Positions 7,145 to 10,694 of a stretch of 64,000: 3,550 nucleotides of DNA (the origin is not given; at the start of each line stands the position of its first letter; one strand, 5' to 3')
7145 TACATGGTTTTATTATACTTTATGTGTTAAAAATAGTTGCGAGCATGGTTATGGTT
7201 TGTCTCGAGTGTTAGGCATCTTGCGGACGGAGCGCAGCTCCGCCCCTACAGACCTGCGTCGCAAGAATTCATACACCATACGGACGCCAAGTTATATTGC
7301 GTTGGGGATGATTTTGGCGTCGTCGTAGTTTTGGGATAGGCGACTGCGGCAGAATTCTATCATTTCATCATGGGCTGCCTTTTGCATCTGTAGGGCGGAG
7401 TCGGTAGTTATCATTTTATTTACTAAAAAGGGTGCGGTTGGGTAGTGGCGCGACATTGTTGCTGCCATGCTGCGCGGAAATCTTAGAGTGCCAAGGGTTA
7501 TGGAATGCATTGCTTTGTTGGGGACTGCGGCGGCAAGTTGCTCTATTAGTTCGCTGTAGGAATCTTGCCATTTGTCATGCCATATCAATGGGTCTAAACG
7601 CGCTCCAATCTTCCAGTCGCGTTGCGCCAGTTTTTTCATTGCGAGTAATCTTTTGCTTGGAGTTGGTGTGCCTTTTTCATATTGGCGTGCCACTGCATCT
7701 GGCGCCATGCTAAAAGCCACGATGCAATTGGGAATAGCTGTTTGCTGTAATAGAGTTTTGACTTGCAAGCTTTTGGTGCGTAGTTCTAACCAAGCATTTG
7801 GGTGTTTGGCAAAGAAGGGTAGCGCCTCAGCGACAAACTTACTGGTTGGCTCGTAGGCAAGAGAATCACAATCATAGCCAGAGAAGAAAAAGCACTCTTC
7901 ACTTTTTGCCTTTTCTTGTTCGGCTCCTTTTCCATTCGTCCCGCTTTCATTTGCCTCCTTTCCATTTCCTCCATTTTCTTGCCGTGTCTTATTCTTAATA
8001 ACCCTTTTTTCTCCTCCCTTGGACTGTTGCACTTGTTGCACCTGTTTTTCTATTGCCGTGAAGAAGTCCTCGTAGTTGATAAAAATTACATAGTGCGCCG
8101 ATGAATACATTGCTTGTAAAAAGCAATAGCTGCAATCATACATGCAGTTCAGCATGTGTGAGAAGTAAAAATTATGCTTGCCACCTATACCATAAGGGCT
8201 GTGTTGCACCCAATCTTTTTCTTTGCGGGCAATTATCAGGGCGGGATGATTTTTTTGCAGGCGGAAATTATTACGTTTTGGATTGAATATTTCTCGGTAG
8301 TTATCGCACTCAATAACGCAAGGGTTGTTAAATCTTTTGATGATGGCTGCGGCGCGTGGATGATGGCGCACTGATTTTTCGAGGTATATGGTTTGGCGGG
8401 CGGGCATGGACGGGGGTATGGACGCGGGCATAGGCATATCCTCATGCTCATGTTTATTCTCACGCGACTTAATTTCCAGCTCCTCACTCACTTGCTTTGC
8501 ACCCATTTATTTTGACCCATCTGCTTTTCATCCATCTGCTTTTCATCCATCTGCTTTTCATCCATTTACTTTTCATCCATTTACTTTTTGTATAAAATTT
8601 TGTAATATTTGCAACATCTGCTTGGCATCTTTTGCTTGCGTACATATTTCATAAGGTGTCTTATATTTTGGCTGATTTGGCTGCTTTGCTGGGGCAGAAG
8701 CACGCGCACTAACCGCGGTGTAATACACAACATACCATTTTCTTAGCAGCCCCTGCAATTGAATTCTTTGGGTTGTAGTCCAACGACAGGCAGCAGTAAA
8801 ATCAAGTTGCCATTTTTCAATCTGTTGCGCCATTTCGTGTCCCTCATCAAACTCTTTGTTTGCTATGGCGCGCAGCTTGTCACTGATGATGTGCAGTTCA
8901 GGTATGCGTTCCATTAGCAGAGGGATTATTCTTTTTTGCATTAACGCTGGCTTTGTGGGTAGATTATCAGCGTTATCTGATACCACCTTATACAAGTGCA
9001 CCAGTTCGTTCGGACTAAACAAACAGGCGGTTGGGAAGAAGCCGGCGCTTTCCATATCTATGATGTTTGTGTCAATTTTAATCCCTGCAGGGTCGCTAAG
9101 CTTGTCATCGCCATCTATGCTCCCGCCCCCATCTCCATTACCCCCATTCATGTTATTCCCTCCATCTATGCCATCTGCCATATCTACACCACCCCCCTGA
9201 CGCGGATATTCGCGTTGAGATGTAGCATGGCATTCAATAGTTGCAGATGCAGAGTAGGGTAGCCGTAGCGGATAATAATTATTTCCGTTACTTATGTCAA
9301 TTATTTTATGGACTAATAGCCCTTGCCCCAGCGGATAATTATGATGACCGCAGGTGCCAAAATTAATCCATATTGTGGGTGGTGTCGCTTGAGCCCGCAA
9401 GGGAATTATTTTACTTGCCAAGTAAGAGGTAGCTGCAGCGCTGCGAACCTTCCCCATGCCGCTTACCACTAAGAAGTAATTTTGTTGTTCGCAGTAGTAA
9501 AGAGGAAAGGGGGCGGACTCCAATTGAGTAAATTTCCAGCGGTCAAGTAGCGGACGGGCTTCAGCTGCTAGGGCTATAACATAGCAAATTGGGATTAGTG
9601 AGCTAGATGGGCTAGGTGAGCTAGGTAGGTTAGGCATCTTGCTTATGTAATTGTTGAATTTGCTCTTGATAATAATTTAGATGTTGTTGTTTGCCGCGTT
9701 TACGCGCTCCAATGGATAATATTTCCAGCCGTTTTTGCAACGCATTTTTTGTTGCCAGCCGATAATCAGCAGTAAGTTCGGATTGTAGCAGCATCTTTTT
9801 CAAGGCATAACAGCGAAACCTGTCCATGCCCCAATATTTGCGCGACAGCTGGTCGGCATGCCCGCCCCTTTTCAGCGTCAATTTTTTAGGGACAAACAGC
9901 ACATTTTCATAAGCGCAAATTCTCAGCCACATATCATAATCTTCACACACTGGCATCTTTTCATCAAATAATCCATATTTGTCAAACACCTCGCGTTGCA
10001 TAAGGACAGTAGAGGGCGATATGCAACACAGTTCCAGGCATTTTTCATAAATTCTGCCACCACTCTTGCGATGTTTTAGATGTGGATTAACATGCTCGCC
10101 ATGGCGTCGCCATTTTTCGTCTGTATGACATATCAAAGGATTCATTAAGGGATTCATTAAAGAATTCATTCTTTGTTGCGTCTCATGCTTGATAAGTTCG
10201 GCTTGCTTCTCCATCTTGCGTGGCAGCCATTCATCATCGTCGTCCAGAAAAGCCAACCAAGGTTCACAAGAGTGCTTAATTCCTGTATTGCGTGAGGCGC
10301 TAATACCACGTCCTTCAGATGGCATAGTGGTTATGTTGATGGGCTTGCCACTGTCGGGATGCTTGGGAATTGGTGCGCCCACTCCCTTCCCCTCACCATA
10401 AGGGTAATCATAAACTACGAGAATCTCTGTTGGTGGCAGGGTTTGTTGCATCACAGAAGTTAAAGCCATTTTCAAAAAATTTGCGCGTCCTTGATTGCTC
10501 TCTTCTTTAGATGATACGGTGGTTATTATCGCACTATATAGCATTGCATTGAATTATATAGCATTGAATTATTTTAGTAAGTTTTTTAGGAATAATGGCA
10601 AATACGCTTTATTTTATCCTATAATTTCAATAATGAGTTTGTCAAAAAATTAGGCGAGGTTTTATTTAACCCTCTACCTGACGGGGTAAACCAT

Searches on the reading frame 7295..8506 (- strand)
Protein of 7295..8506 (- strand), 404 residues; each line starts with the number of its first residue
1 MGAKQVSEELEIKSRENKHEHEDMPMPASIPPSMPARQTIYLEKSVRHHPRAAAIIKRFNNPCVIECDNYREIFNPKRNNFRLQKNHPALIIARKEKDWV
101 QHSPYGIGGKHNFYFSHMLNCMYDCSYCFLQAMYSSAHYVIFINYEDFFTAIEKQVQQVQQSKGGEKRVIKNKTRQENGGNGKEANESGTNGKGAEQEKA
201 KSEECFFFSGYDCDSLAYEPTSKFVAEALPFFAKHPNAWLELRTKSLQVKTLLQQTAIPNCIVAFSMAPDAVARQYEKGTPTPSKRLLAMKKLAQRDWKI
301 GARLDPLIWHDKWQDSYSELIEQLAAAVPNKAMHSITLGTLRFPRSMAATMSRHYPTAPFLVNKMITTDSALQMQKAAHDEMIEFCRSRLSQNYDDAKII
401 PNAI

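Call 45: search_protein_families(library=pfam, proteins=[window:7295-8506:-], max_evalue=0.001)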
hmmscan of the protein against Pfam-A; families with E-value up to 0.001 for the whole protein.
window:7295-8506:- (404 aa): 1 family
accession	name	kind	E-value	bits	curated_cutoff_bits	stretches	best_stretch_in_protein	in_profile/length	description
PF20903.3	SPL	-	1.1e-23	84.1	27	1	209-359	135-287/338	Spore photoproduct lyase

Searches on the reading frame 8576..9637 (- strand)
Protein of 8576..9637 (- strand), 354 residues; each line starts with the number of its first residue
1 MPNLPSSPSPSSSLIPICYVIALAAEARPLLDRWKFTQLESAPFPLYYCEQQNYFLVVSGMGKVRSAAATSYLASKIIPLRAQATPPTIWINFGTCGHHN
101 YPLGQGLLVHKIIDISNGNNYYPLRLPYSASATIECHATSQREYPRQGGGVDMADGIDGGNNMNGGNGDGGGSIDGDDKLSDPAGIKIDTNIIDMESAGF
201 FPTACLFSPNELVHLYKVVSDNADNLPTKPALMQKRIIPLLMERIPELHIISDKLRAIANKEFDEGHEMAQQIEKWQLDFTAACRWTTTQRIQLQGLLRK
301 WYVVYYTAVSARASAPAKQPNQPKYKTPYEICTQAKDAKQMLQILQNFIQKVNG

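Call 45: search_protein_families(library=pfam, proteins=[window:8576-9637:-], max_evalue=0.001)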
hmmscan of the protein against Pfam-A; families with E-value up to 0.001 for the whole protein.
window:8576-9637:- (354 aa): 1 family
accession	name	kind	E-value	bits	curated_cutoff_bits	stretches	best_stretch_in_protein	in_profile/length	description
PF01048.26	PNP_UDP_1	-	0.00044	20.2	25.1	0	17-123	2-108/233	Phosphorylase superfamily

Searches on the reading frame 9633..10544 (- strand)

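Call 45: search_protein_families(library=pfam, proteins=[window:9633-10544:-], max_evalue=0.001)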
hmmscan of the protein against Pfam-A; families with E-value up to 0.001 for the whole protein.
window:9633-10544:- (304 aa): 3 families
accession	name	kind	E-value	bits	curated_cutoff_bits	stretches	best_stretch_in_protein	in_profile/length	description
PF00535.33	Glycos_transf_2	-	4.8e-14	53.1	23.3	1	20-190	9-167/168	Glycosyl transferase family 2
PF10111.15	Glyco_tranf_2_2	-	4.3e-12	46.5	27.3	1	72-242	60-230/276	Glycosyltransferase like family 2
PF13641.12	Glyco_tranf_2_3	-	9.1e-06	26.3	27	1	22-211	14-196/230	Glycosyltransferase like family 2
